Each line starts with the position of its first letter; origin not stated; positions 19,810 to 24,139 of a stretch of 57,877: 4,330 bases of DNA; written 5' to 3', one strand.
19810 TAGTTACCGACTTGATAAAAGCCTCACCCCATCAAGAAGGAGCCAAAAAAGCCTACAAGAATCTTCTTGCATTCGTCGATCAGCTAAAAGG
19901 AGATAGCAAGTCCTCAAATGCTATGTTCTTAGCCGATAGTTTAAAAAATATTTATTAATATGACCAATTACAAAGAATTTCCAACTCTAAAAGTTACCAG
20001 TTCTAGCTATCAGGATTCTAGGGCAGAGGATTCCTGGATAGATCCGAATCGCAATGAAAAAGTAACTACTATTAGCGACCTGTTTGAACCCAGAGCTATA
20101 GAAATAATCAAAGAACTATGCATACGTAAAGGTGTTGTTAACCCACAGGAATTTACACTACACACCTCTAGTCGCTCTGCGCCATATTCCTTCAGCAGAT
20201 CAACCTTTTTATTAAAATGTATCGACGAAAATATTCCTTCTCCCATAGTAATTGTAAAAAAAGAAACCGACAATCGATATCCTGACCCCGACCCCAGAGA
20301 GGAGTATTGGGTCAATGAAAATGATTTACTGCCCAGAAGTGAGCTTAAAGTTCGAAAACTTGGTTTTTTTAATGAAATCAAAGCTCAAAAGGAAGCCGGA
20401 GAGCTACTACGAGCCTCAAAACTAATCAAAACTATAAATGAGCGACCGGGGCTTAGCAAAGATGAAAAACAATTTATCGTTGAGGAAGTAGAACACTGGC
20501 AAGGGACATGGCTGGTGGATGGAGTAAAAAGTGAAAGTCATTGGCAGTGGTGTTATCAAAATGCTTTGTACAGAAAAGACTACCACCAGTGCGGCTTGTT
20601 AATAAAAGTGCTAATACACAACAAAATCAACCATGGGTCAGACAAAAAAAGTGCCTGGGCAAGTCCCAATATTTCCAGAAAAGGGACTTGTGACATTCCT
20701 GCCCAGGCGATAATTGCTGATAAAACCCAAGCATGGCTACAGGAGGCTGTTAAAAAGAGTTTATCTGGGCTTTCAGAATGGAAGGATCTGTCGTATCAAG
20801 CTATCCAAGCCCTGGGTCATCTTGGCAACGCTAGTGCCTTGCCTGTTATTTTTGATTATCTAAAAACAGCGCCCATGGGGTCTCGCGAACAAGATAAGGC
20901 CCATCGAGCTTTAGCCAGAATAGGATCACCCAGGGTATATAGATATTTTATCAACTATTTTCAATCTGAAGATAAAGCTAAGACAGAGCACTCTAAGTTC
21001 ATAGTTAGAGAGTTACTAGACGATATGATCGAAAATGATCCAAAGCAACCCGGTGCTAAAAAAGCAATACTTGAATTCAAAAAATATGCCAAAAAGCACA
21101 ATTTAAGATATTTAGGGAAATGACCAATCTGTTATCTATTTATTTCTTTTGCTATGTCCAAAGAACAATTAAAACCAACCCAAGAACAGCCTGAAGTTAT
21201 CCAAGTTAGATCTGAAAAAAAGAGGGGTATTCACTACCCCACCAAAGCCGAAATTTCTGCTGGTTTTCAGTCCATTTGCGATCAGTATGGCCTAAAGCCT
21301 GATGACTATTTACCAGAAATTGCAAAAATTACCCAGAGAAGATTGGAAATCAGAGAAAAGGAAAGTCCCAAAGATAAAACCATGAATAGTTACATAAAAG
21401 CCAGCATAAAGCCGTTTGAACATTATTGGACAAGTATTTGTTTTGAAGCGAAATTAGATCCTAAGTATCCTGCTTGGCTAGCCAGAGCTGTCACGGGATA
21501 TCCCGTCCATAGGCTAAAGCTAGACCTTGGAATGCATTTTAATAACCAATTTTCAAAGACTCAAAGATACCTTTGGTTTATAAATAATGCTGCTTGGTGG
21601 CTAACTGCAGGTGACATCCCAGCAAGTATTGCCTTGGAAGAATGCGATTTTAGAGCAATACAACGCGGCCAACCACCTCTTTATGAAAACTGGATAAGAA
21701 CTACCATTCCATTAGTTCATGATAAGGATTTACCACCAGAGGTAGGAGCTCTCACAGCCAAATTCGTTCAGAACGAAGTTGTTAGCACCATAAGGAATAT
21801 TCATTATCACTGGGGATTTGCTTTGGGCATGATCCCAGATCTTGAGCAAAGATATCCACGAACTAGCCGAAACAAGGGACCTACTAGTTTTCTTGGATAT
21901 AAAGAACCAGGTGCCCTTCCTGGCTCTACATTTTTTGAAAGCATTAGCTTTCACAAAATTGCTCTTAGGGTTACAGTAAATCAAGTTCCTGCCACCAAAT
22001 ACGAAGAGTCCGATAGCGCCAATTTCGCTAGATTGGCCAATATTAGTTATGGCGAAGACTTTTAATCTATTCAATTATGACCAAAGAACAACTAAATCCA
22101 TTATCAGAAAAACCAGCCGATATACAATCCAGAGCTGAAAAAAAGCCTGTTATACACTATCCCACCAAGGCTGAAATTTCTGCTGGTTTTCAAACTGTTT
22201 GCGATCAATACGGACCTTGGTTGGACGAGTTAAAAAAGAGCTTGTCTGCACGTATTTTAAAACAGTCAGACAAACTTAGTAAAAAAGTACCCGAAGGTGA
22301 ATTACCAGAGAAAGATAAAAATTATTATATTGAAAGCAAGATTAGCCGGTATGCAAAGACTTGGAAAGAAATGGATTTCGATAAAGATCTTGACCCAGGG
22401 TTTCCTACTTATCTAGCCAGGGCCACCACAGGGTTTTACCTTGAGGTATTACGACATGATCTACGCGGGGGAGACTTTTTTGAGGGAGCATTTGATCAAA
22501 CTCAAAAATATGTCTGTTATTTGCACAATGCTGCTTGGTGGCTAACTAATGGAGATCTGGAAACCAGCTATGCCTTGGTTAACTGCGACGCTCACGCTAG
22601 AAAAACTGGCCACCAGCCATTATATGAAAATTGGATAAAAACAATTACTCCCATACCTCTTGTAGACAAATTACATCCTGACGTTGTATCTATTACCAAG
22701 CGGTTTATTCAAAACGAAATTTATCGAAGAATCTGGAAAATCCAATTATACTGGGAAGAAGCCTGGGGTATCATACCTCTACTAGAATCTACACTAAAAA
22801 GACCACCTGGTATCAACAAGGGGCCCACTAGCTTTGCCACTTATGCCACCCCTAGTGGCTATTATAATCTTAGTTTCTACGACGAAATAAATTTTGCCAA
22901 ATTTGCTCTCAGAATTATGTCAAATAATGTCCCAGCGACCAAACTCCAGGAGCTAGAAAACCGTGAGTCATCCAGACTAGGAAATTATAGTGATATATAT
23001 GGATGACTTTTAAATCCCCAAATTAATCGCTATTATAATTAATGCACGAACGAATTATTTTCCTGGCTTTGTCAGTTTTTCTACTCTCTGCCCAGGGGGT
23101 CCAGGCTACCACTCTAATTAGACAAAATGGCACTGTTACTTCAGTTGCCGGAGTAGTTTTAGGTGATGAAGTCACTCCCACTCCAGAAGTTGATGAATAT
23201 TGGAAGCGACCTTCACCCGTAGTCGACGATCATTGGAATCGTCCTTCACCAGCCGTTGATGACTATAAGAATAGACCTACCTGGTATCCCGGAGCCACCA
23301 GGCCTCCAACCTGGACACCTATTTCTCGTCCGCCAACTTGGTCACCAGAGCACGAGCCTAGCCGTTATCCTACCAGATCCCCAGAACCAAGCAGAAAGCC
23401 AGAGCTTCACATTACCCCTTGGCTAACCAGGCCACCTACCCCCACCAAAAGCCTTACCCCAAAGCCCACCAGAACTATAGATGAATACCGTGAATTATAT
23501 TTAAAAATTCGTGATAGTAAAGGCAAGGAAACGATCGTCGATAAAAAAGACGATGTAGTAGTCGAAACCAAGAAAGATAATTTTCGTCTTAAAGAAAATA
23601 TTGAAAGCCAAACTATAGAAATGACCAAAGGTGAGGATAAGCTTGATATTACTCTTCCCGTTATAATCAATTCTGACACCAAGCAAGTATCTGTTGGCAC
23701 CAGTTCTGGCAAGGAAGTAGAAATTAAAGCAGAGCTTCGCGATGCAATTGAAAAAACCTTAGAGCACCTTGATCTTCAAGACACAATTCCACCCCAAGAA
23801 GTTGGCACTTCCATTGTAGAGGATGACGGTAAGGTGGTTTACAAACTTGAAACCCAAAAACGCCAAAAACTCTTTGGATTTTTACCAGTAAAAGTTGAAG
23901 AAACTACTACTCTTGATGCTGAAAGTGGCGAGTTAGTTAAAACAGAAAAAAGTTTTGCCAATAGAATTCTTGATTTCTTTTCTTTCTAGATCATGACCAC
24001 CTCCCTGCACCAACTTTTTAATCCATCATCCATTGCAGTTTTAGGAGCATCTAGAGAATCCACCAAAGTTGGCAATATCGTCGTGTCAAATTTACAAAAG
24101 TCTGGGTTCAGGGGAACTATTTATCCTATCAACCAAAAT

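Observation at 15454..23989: Regulator-centred 8.5-kb locus built entirely of lineage-specific paralog families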

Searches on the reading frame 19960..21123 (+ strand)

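Call 3: search_protein_families(library=pfam, proteins=[window:19960-21123:+], max_evalue=1)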
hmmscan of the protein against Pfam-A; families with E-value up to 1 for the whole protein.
window:19960-21123:+ (387 aa): 3 families
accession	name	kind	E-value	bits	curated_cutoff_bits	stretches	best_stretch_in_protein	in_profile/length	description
PF13646.12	HEAT_2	-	7.5e-05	23.4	27.7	1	275-339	14-76/88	HEAT repeats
PF03130.22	HEAT_PBS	-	0.0088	17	20.9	0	279-297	3-21/27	PBS lyase HEAT-like repeat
PF05985.16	EutC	-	0.2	11.4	25.8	1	140-169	149-178/235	Ethanolamine ammonia-lyase light chain (EutC)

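Call 4: search_protein_families(library=ncbifam, proteins=[window:19960-21123:+], max_evalue=1)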
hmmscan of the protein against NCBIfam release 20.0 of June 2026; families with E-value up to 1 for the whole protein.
window:19960-21123:+ (387 aa): 2 families
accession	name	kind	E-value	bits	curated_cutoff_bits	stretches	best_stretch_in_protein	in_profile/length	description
NF045915.1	PhycobilmeDegNblB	equivalog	0.043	13.3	300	1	277-329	146-196/214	phycobilisome degradation protein NblB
NF003971.0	PRK05465.1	equivalog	0.21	10.7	230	1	140-168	159-187/261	ethanolamine ammonia-lyase subunit EutC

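Call 10: search_protein_families(library=padloc, proteins=[window:19960-21123:+], max_evalue=1)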
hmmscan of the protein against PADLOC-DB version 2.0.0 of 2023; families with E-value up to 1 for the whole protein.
window:19960-21123:+ (387 aa): 1 family
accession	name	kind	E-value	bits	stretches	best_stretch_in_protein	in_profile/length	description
PDLC02919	HEAT-ARM_XIII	-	2.5e-05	19.9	1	266-350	1282-1365/1972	-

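Call 11: search_protein_families(library=phrogs, proteins=[window:19960-21123:+], max_evalue=1)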
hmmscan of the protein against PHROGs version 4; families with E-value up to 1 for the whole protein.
window:19960-21123:+ (387 aa): 1 family
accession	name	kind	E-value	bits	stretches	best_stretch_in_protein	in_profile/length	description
phrog_16633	-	unknown function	0.25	12.4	1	249-274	20-45/54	-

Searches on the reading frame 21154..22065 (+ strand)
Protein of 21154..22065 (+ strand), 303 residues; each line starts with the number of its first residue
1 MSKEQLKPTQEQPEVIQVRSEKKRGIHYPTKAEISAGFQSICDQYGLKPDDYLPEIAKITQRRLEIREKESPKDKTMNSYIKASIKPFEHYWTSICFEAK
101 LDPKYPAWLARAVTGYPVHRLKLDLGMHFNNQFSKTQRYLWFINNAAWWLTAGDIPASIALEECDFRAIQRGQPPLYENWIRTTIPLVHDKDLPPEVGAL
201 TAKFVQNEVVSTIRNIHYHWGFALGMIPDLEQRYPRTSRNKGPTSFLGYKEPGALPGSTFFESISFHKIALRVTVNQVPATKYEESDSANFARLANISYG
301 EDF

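Call 3: search_protein_families(library=pfam, proteins=[window:21154-22065:+], max_evalue=1)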
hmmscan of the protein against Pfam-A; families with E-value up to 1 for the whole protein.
window:21154-22065:+ (303 aa): 0 families

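Call 4: search_protein_families(library=ncbifam, proteins=[window:21154-22065:+], max_evalue=1)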
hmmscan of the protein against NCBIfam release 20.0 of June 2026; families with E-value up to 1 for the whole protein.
window:21154-22065:+ (303 aa): 0 families

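Call 10: search_protein_families(library=padloc, proteins=[window:21154-22065:+], max_evalue=1)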
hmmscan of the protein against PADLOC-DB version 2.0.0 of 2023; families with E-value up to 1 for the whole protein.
window:21154-22065:+ (303 aa): 0 families

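Call 11: search_protein_families(library=phrogs, proteins=[window:21154-22065:+], max_evalue=1)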
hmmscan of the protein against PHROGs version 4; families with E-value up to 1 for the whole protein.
window:21154-22065:+ (303 aa): 0 families

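Call 15: find_related_loci(query=A1, collection=genome_contigs, flank=10000)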
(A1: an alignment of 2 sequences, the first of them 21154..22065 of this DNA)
Query A1 (303 aa) in genome_contigs; peptide patterns used: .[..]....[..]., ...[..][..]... (x = any residue, [..] = any of these).
223 stretches matched a pattern, but none encodes a relative of the query by tblastn (E <= 1e-3).
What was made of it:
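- Tried and rejected: The B scan used poor N-terminal patterns and found nothing (call 15).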

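Call 24: predict_structure(alignment_id=A1)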
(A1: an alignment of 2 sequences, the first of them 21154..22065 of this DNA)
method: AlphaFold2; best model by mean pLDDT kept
length: 303 residues; sequences in the alignment: 2
mean_pLDDT: 41.7   pTM: 0.38
mean pLDDT of the five models: 41.7, 39.1, 37.7, 36.1, 35.6
residues with pLDDT >= 90: 0; 70-90: 0; 50-70: 60; < 50: 243
segments of 3 or more residues with pLDDT < 50: 1-29, 56-68, 76-82, 84-156, 184-210, 215-231, 233-303
pLDDT, mean of each block of 10 residues (from residue 1): 26 29 38 56 62 50 48 48 43 32 37 37 38 39 40 47 58 58 47 44 48 48 45 42 32 31 40 33 33 28 24
secondary structure, 60 per line:
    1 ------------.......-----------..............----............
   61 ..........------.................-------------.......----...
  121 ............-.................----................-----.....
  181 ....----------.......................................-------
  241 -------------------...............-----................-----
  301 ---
elements in order: H13-19 H31-44 H49-70 H77-93 H107-113 H118-132 H134-150 H155-170 H176-184 H195-233 H260-274 H280-295
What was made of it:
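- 21154..22065 (+): B1: a 303-aa orphan protein predicted to be all-helical. AF2 pLDDT 42 (call 24).
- Tried and rejected: AF2 with the two-sequence alignment gave pLDDT 42, which is unusable, so no fold search was run on it (call 24).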

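Call 29: search_protein_representatives(alignment_id=A1)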
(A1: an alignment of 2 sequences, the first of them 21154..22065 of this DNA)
Query: 2 sequences, 312 profile positions. Proteins with E-value up to 0.001 (for the whole library): 5; up to 1e-10: 4; up to 1e-30: 3. The best 5 are listed.
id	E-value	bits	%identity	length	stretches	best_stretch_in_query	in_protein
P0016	1.4e-187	638.5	-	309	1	1-309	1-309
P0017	2.0e-178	608.4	-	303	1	1-312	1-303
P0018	7.6e-66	238.6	-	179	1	55-198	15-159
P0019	5.6e-29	117.6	-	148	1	1-68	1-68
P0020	4.2e-04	35.8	-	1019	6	83-124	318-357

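Call 70: list_cluster_members(proteins=[P0018, P0019, P0009, P0006])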
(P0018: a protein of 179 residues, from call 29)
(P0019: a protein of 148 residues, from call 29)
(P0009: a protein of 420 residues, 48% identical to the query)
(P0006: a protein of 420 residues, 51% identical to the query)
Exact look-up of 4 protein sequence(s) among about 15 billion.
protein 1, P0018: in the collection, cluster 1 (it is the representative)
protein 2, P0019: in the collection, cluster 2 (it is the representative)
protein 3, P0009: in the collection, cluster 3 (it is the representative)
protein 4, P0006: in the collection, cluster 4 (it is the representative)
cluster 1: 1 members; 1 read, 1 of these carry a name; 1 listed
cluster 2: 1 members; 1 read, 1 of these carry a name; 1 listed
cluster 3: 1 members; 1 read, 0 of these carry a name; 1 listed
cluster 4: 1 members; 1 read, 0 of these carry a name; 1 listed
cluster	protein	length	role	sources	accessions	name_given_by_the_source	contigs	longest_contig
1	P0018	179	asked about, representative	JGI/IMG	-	hypothetical protein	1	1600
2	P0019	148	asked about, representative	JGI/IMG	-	hypothetical protein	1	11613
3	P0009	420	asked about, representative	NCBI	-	-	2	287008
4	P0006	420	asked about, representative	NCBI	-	-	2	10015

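Call 71: find_encoding_contigs(protein=P0019, flank=10000, max_places=3)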
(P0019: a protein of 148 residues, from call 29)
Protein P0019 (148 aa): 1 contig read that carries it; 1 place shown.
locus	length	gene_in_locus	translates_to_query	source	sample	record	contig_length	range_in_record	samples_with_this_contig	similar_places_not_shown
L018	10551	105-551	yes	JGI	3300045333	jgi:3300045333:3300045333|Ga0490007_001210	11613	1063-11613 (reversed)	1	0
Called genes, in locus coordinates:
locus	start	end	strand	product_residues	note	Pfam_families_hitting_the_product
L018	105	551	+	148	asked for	-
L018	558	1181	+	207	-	PF04350:PilO (faint)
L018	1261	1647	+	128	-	-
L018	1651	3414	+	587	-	PF05157:MshEN, PF00437:T2SSE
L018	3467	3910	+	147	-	-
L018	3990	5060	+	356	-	PF00437:T2SSE, PF25199:nSTAND_NTPase5 (faint)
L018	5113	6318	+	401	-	PF00482:T2SSF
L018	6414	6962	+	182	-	PF07963:N_methyl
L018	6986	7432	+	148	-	-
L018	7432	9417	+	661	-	PF04932:Wzy_C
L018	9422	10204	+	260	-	PF06750:A24_N_bact, PF01478:Peptidase_A24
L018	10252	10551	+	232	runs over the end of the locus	-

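Call 86: search_solved_structures(query=A1, max_evalue=1)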
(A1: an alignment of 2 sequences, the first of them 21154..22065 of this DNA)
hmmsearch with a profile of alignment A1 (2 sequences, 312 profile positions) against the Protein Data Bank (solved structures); distinct sequences matched with E-value up to 1: 2.
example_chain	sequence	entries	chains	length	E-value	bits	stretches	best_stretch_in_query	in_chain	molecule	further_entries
8dec_E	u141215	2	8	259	0.057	15.6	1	66-187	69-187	Capsid protein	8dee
4urg_A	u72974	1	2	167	0.9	11.7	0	36-67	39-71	DIGUANYLATE CYCLASE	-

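Call 94: search_dna_similar(query=window:21154-22065:+, collection=phages, mode=protein, max_evalue=0.01, max_rows=5)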
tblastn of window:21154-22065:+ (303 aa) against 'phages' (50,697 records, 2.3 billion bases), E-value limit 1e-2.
No match.

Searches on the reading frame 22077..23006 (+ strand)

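Call 3: search_protein_families(library=pfam, proteins=[window:22077-23006:+], max_evalue=1)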
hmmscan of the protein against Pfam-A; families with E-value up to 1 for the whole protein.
window:22077-23006:+ (309 aa): 1 family
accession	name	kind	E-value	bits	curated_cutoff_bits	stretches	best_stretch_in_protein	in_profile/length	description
PF20881.2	G1_gp67_C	-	0.2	12.6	27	1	30-88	21-75/100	Phage G1 gp67, C-terminal domain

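Call 4: search_protein_families(library=ncbifam, proteins=[window:22077-23006:+], max_evalue=1)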
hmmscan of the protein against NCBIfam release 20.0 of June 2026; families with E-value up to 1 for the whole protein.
window:22077-23006:+ (309 aa): 0 families

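Call 10: search_protein_families(library=padloc, proteins=[window:22077-23006:+], max_evalue=1)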
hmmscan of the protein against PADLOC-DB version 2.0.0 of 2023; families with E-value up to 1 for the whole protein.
window:22077-23006:+ (309 aa): 0 families

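Call 11: search_protein_families(library=phrogs, proteins=[window:22077-23006:+], max_evalue=1)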
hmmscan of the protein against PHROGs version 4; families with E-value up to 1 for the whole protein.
window:22077-23006:+ (309 aa): 0 families

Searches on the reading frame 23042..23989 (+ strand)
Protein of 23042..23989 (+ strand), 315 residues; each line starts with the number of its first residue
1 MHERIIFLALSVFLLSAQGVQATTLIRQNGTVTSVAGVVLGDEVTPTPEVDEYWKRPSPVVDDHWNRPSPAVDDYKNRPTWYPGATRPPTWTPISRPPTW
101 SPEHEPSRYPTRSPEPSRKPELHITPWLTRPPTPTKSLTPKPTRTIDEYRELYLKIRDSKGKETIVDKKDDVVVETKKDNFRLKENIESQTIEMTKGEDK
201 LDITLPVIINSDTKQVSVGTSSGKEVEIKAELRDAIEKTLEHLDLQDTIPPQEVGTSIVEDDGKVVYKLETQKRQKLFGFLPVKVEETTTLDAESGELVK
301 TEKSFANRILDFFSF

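Call 3: search_protein_families(library=pfam, proteins=[window:23042-23989:+], max_evalue=1)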
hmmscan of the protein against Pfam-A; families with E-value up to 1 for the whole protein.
window:23042-23989:+ (315 aa): 1 family
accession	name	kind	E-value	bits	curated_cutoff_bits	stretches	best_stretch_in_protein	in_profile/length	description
PF12970.12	DUF3858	-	0.22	12.1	27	0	151-213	28-90/116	Domain of Unknown Function with PDB structure (DUF3858)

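Call 4: search_protein_families(library=ncbifam, proteins=[window:23042-23989:+], max_evalue=1)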
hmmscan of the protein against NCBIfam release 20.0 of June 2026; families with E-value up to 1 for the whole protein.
window:23042-23989:+ (315 aa): 1 family
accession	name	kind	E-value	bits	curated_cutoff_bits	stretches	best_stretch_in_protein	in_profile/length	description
NF009531.0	PRK12893.1-5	equivalog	0.09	11.2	486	1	260-297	166-203/421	Zn-dependent hydrolase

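Call 10: search_protein_families(library=padloc, proteins=[window:23042-23989:+], max_evalue=1)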
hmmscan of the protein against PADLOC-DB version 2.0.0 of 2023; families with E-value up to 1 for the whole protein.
window:23042-23989:+ (315 aa): 0 families

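Call 11: search_protein_families(library=phrogs, proteins=[window:23042-23989:+], max_evalue=1)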
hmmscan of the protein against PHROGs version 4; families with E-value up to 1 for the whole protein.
window:23042-23989:+ (315 aa): 1 family
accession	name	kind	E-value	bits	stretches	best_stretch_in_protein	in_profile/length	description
phrog_38326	-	unknown function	0.28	12.1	1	146-195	2-50/77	-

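Call 88: search_solved_structures(query=window:23042-23989:+, max_evalue=1)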
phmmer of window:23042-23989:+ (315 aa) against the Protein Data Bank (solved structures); distinct sequences matched with E-value up to 1: 34.
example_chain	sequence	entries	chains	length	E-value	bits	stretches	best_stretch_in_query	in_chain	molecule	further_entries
3dbl_I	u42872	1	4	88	0.018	17.5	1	215-254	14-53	NEDD8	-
3dbh_I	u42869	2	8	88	0.018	17.5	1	215-254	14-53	NEDD8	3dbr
3dqv_A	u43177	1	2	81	0.018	17.5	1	215-254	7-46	NEDD8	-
2nvu_I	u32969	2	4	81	0.018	17.5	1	215-254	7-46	NEDD8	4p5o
6r7i_N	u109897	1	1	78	0.022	17.2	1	216-254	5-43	NEDD8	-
2bkr_B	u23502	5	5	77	0.022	17.2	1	216-254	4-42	NEDDYLIN | NEDD8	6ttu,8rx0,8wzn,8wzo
4hcp_B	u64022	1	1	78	0.023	17.1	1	216-254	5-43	NEDD8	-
1ndd_A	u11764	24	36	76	0.025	17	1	216-254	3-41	PROTEIN (UBIQUITIN-LIKE PROTEIN NEDD8) | Ubiquitin-like protein NEDD8 | Neddylin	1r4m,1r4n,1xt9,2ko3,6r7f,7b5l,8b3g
7oni_N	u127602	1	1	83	0.026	17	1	216-254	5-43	NEDD8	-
3gzn_I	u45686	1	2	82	0.026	17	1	216-254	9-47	NEDD8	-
2n7k_A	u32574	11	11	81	0.03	16.8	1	216-254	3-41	NEDD8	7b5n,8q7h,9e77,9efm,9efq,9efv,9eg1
4f8c_B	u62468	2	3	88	0.038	16.4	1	216-254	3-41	NEDD8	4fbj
5vix_A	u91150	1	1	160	0.052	16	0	213-275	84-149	Polyubiquitin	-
7yui_A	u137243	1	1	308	0.096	15.1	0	212-274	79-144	Polyubiquitin-C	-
6njd_A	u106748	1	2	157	0.12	14.8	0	211-275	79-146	Di-ubiquitin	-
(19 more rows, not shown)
